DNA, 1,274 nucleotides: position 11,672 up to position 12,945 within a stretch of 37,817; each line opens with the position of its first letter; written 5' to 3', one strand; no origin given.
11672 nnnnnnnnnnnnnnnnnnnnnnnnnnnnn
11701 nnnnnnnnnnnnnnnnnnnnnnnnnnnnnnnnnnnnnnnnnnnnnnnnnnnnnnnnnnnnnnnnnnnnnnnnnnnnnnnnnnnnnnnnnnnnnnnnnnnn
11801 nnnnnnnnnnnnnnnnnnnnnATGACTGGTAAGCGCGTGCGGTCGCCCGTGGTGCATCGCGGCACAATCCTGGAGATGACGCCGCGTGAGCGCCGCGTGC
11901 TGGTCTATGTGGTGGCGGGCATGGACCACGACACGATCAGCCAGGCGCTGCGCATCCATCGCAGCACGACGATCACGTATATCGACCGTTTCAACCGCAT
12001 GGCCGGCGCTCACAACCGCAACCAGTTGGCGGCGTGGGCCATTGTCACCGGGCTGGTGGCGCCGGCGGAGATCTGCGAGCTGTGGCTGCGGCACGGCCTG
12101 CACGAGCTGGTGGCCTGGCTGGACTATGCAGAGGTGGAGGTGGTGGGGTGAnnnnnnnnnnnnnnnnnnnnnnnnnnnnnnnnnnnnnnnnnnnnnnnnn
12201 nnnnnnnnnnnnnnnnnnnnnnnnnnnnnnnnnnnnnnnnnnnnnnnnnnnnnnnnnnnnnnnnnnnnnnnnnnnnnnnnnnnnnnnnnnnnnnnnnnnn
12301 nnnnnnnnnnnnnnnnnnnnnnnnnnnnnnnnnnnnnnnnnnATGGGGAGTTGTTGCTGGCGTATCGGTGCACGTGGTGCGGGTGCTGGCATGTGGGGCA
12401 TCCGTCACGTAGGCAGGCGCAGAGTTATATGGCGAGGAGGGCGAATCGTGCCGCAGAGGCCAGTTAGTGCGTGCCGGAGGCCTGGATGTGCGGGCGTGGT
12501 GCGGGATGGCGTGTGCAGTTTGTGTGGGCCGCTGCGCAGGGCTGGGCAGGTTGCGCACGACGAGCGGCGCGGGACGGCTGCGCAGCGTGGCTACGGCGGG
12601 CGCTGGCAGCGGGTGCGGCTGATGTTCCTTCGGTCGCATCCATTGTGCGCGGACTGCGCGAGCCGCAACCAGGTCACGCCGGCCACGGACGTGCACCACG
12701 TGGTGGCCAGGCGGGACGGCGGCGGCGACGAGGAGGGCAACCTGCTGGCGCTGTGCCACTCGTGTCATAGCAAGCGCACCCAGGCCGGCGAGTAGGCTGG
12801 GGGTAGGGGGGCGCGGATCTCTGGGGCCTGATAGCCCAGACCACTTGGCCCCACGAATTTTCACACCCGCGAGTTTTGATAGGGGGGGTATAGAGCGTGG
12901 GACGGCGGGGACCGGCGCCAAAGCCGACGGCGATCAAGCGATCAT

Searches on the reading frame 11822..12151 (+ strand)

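Call 38: search_protein_families(library=pfam, proteins=[window:11822-12151:+], max_evalue=0.01)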
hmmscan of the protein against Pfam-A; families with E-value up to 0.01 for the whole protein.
window:11822-12151:+ (109 aa): 3 families
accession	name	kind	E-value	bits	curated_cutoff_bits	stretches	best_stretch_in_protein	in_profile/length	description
PF00196.25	GerE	-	1e-07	31.9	23.5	1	19-73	3-57/57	Bacterial regulatory proteins, luxR family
PF08281.18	Sigma70_r4_2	-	0.0016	18.5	25.7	1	16-49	8-42/54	Sigma-70, region 4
PF13384.12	HTH_23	-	0.0033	17.7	24.6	1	22-62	5-45/50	Homeodomain-like domain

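Call 39: search_protein_families(library=phrogs, proteins=[window:11822-12151:+], max_evalue=0.01)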
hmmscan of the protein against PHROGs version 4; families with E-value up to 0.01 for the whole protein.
window:11822-12151:+ (109 aa): 1 family
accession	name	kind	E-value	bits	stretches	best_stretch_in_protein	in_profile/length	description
phrog_3282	-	transcription regulation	2.5e-05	25.2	1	18-86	47-115/158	sigma factor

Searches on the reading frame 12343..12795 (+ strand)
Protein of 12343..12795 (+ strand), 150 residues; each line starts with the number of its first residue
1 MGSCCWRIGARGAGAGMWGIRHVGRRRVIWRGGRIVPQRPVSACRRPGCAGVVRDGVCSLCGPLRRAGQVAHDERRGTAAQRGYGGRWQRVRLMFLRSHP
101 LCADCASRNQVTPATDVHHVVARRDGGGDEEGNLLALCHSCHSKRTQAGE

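Call 38: search_protein_families(library=pfam, proteins=[window:12343-12795:+], max_evalue=0.01)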
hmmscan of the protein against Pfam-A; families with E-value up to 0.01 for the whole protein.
window:12343-12795:+ (150 aa): 1 family
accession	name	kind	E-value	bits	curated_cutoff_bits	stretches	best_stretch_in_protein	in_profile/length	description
PF01844.29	HNH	-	1.7e-10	41.3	21.4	1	102-146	1-45/47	HNH endonuclease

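Call 39: search_protein_families(library=phrogs, proteins=[window:12343-12795:+], max_evalue=0.01)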
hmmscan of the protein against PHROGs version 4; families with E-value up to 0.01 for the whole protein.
window:12343-12795:+ (150 aa): 22 families
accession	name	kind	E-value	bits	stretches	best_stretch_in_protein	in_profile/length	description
phrog_144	-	DNA, RNA and nucleotide metabolism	1.5e-27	97.4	1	34-148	15-135/175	HNH endonuclease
phrog_2323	-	DNA, RNA and nucleotide metabolism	2e-22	80.3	1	69-149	5-87/113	HNH endonuclease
phrog_589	-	DNA, RNA and nucleotide metabolism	2.5e-20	73.9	1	71-148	61-141/179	HNH endonuclease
phrog_5956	-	DNA, RNA and nucleotide metabolism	1.4e-13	51.7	1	81-149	39-111/138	HNH endonuclease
phrog_333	-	DNA, RNA and nucleotide metabolism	4e-12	47.5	1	82-148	15-81/138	HNH endonuclease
phrog_119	-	DNA, RNA and nucleotide metabolism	9.5e-12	45.4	1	72-147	175-256/443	HNH endonuclease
phrog_6050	-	DNA, RNA and nucleotide metabolism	5.1e-08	33.1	1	93-147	305-359/402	HNH endonuclease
phrog_7785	-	DNA, RNA and nucleotide metabolism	6.9e-07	30.4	1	96-148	67-114/147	HNH endonuclease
phrog_9545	-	DNA, RNA and nucleotide metabolism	1.2e-06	29.3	1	98-147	119-166/206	HNH endonuclease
phrog_2214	-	DNA, RNA and nucleotide metabolism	2.7e-06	27.7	1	86-146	180-237/429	HNH endonuclease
phrog_8446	-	DNA, RNA and nucleotide metabolism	3.1e-06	28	1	73-145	114-195/211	HNH endonuclease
phrog_4160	-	unknown function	7.6e-06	27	1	43-146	8-120/178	-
phrog_15103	-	unknown function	1.6e-05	25.5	1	102-144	209-253/280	-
phrog_1271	-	DNA, RNA and nucleotide metabolism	8.5e-05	23.1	1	76-145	246-315/361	HNH endonuclease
phrog_8048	-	DNA, RNA and nucleotide metabolism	9.6e-05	22.7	1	82-145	158-226/273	HNH endonuclease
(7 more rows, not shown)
